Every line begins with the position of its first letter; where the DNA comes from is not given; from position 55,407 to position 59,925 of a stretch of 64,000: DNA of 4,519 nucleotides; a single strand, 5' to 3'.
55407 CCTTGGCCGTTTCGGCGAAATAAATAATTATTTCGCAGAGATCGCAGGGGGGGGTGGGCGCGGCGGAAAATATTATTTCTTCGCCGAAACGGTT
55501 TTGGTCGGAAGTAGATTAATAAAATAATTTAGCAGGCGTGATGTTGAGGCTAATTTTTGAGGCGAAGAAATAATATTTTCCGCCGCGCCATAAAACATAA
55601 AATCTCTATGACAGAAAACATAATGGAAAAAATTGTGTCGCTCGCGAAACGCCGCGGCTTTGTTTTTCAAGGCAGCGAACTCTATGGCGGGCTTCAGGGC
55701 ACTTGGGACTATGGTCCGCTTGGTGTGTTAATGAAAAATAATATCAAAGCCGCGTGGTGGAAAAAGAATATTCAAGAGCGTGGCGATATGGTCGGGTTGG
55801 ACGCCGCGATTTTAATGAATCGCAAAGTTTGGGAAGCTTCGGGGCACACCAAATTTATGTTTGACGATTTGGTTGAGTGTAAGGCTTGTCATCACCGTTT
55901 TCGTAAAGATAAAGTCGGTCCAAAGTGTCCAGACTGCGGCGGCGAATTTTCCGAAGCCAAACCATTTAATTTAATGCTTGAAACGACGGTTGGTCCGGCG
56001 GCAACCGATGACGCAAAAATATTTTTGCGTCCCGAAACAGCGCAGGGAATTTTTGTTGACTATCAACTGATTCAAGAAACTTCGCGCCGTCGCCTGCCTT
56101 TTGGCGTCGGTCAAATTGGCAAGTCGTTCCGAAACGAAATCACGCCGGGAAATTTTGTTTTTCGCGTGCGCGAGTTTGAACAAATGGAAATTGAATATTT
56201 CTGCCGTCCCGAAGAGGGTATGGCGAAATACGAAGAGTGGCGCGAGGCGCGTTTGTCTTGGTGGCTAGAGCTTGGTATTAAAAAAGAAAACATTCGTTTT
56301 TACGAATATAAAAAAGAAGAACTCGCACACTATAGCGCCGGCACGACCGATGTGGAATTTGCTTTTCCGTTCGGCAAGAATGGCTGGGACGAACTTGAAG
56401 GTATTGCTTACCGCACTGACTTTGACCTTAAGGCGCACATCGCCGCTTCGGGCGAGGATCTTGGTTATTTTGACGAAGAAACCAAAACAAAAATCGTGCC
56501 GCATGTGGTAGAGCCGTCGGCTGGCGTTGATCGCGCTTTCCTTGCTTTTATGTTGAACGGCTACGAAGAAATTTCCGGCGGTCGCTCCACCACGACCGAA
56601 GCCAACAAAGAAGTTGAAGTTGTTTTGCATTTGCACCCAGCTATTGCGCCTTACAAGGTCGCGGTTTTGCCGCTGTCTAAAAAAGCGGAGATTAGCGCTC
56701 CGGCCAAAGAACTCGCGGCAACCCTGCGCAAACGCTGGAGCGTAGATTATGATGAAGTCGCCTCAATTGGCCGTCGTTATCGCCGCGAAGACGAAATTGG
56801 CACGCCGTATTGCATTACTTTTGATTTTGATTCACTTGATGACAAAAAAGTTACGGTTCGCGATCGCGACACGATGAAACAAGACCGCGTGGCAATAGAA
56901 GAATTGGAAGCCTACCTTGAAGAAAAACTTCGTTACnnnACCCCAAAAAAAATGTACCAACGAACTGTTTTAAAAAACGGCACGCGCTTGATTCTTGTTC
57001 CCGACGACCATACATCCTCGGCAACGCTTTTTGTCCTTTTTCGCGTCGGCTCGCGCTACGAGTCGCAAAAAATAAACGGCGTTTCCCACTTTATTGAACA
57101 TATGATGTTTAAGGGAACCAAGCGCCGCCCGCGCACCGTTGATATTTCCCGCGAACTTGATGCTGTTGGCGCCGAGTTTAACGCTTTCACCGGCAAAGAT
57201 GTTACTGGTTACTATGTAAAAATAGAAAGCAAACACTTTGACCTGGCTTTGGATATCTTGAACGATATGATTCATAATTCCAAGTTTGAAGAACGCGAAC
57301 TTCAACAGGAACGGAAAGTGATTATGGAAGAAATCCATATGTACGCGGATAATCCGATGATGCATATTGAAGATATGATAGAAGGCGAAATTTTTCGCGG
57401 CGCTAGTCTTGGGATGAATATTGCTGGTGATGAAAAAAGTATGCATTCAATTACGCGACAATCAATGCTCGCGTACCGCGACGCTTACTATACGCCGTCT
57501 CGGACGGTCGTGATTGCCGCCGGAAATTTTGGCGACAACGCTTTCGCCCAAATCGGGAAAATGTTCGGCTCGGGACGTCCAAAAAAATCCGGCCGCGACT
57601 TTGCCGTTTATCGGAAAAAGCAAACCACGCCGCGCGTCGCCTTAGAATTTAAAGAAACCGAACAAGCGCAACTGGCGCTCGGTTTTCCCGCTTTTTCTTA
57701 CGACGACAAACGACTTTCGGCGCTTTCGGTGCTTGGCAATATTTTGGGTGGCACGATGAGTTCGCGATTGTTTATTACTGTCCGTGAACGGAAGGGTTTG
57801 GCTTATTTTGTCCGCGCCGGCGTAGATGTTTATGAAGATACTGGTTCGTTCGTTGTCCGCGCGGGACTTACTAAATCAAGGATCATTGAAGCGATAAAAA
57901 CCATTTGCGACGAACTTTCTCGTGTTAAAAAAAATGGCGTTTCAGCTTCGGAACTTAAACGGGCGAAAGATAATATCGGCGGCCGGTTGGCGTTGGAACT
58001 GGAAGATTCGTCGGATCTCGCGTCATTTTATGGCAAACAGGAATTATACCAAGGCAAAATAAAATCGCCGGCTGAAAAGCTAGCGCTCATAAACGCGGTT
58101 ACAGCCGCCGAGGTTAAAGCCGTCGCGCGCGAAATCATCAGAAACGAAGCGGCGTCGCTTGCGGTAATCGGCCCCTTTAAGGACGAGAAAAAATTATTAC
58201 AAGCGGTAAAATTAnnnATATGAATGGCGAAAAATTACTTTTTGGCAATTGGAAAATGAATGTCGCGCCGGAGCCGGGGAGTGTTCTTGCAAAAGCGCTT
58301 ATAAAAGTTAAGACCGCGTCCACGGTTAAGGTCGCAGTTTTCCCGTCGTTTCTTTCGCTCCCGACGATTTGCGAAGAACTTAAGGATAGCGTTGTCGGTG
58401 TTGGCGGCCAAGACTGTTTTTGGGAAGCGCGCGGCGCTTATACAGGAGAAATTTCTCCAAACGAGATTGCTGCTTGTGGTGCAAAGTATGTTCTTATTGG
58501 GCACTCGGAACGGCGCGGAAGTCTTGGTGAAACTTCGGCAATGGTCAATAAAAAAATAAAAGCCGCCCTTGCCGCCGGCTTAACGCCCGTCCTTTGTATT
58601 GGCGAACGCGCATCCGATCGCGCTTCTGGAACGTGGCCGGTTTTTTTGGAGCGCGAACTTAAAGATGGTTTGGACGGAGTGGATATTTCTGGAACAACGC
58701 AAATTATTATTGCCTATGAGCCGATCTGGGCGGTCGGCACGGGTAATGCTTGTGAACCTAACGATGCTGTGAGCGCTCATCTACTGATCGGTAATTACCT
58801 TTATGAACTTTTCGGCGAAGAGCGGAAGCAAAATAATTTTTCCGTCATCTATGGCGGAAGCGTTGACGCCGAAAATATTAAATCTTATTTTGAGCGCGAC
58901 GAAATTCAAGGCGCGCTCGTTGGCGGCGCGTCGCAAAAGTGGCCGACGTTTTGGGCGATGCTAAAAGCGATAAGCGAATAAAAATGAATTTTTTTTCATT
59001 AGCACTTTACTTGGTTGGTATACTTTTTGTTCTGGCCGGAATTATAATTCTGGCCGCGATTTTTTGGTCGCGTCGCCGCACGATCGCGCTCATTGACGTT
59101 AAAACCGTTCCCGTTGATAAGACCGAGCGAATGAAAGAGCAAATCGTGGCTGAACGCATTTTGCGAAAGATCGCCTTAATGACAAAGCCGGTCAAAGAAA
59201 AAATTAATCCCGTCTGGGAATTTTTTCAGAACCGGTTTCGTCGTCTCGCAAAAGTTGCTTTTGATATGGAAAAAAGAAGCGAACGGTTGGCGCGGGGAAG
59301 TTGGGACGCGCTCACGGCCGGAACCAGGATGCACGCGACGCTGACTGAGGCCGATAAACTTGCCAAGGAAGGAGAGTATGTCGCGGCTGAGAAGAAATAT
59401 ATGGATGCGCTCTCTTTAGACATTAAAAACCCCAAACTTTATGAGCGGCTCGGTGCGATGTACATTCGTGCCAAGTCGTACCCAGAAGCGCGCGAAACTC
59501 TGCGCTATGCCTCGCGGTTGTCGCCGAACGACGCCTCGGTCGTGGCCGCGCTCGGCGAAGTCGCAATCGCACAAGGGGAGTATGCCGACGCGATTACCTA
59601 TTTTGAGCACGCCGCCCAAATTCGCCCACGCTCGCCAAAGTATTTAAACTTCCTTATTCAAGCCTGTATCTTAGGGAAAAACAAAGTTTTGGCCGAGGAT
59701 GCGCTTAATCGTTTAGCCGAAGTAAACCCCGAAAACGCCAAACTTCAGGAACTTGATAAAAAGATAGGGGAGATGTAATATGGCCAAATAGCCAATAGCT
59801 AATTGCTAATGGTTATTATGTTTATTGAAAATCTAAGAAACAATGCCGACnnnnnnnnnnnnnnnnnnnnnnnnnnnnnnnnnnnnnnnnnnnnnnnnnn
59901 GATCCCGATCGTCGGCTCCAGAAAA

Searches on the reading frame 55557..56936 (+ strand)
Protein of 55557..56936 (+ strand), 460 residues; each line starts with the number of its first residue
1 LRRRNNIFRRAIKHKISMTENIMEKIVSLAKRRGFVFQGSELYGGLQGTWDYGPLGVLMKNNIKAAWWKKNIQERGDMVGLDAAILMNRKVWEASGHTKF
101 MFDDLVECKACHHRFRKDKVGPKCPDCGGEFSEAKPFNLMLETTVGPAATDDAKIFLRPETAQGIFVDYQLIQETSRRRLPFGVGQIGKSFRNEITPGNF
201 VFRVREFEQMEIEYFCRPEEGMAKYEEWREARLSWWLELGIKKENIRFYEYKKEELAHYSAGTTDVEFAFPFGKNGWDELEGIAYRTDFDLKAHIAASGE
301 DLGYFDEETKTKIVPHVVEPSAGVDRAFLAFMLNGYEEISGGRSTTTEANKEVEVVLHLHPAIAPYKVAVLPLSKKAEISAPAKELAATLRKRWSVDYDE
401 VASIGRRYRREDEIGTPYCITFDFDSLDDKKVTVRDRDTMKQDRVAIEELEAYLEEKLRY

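Call 21: search_protein_families(library=ncbifam, proteins=[window:55557-56936:+], max_evalue=0.00001)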
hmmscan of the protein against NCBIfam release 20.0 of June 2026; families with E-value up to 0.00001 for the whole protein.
window:55557-56936:+ (460 aa): 10 families
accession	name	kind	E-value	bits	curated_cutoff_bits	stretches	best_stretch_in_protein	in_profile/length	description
NF003211.1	PRK04173.1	equivalog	5.2e-185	615.6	312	2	123-454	129-454/454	glycine--tRNA ligase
NF011484.0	PRK14894.1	equivalog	1.7e-146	488.5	1050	2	21-338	4-335/539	glycine--tRNA ligase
TIGR00389.1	glyS_dimeric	equivalog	3.3e-141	471.6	243.3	4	307-457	422-564/565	glycine--tRNA ligase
NF006625.0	PRK09194.1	equivalog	9.3e-13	47.9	558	1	359-453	461-557/559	proline--tRNA ligase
NF008979.1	PRK12325.1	exception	8.8e-12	44.6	550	1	362-452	341-434/437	proline--tRNA ligase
TIGR00408.1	proS_fam_I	equivalog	2.5e-09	36.6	437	0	357-458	274-381/475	proline--tRNA ligase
TIGR00409.1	proS_fam_II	equivalog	3e-09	36.3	306.7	0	362-456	470-567/568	proline--tRNA ligase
NF003068.0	PRK03991.1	equivalog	9.9e-08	30.8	484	0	359-458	493-592/613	threonine--tRNA ligase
TIGR00418.1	thrS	equivalog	1.4e-07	30.8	383.65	0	151-245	254-348/565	threonine--tRNA ligase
TIGR00442.1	hisS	equivalog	3.8e-07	29.4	286.75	0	367-446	326-405/406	histidine--tRNA ligase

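Call 65: list_cluster_members(proteins=[P0001, window:55557-56936:+, window:47348-48376:+])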
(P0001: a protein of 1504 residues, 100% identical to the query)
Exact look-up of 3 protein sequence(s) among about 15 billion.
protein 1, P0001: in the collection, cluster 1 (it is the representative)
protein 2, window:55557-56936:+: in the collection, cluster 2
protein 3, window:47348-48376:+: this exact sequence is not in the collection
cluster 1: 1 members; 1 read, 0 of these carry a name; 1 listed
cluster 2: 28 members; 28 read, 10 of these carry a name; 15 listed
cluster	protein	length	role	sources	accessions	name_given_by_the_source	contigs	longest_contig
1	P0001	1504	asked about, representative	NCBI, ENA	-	-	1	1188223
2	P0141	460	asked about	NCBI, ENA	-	-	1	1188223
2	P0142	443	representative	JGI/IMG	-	glycyl-tRNA synthetase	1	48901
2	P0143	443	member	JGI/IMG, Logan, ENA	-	glycyl-tRNA synthetase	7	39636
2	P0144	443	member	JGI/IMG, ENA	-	glycyl-tRNA synthetase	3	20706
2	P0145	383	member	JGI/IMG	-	glycyl-tRNA synthetase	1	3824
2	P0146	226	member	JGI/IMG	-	glycyl-tRNA synthetase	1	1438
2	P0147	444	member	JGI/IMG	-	glycyl-tRNA synthetase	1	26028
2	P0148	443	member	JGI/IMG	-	glycyl-tRNA synthetase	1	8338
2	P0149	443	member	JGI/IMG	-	glycyl-tRNA synthetase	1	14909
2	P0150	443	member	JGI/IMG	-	glycyl-tRNA synthetase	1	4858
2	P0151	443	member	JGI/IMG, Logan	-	glycyl-tRNA synthetase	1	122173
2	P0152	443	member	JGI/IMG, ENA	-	-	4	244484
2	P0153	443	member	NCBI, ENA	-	-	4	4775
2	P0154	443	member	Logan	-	-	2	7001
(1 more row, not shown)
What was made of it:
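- Its 90% protein cluster has a single member, while GlyRS from the same genome has 28 (call 65).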

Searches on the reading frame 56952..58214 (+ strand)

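Call 21: search_protein_families(library=ncbifam, proteins=[window:56952-58214:+], max_evalue=0.00001)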
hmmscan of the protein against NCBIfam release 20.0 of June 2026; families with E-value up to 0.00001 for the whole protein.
window:56952-58214:+ (421 aa): 4 families
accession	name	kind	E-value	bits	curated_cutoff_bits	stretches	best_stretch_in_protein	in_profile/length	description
NF047422.1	YfmF_fam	equivalog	1e-37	130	285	1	87-395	89-401/412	EF-P 5-aminopentanol modification-associated protein YfmF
NF047421.1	YfmH_fam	equivalog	5.6e-28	98.3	250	1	36-406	54-421/425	EF-P 5-aminopentanol modification-associated protein YfmH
NF011681.0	PRK15101.1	equivalog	2e-23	82.4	765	1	2-138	44-180/961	pitrilysin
TIGR02110.1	PQQ_syn_pqqF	equivalog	1.1e-12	47.6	320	1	4-268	2-267/697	pyrroloquinoline quinone biosynthesis protein PqqF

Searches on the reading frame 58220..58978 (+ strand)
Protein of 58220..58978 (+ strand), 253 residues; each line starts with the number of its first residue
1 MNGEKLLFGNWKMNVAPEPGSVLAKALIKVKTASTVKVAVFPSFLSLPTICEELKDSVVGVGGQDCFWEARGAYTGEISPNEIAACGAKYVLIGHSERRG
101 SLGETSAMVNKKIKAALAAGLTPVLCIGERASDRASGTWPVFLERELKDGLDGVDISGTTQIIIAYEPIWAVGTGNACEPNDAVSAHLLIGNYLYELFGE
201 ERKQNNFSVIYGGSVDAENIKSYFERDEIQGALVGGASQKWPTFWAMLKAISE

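Call 70: search_protein_families(library=pfam, proteins=[window:58220-58978:+], max_evalue=0.001)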
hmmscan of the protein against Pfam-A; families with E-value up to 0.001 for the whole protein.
window:58220-58978:+ (253 aa): 1 family
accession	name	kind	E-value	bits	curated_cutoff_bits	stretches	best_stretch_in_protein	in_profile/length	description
PF00121.24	TIM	-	3e-73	246.8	20.1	1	6-250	2-244/245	Triosephosphate isomerase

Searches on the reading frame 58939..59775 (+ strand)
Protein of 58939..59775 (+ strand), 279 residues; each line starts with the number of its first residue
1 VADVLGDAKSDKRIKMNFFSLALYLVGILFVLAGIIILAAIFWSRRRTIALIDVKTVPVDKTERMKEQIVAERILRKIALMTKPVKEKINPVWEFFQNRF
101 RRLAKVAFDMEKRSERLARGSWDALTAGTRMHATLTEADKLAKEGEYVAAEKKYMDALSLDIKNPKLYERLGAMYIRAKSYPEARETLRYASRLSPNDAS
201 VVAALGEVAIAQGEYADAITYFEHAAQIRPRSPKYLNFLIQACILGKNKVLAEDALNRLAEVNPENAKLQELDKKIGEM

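Call 71: search_protein_families(library=pfam, proteins=[window:58939-59775:+], max_evalue=0.001)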
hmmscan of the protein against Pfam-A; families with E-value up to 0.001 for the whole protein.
window:58939-59775:+ (279 aa): 14 families
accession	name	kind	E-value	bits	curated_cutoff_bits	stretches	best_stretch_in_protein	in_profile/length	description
PF14559.12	TPR_19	-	2.7e-13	50.5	25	2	209-272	1-64/68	Tetratricopeptide repeat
PF07719.23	TPR_2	-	1.2e-12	47.3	27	1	204-231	6-33/34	Tetratricopeptide repeat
PF13428.12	TPR_14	-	7.3e-09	35.9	23.5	1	202-241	4-43/44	Tetratricopeptide repeat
PF13432.12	TPR_16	-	1.5e-08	35.4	32.7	1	204-261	2-59/65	Tetratricopeptide repeat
PF13414.12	TPR_11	-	1.5e-08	34.6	26.8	0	174-213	3-42/42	TPR repeat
PF13424.12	TPR_12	-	6.2e-08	33.2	30.1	1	167-229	5-75/77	Tetratricopeptide repeat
PF13431.12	TPR_17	-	1.1e-06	28.9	24.4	0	154-186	2-34/34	Tetratricopeptide repeat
PF00515.34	TPR_1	-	5.6e-06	26.4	27.8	0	205-231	7-33/34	Tetratricopeptide repeat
PF23914.1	TPR_CcmH_CycH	-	1.2e-05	25.6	42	1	194-269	45-123/158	Cytochrome c-type biogenesis protein H TPR domain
PF12895.13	ANAPC3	-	0.00012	22.8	27.2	0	164-224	22-81/82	Anaphase-promoting complex, cyclosome, subunit 3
PF13371.12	TPR_9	-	0.00012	22.5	35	1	171-233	1-63/73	Tetratricopeptide repeat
PF13176.12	TPR_7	-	0.0002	21.6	27.9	0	203-230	3-30/36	Tetratricopeptide repeat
PF13181.12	TPR_8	-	0.00025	21.4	25.7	0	203-230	5-32/34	Tetratricopeptide repeat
PF13374.12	TPR_10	-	0.00026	21.3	27.5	0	205-229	8-32/42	Tetratricopeptide repeat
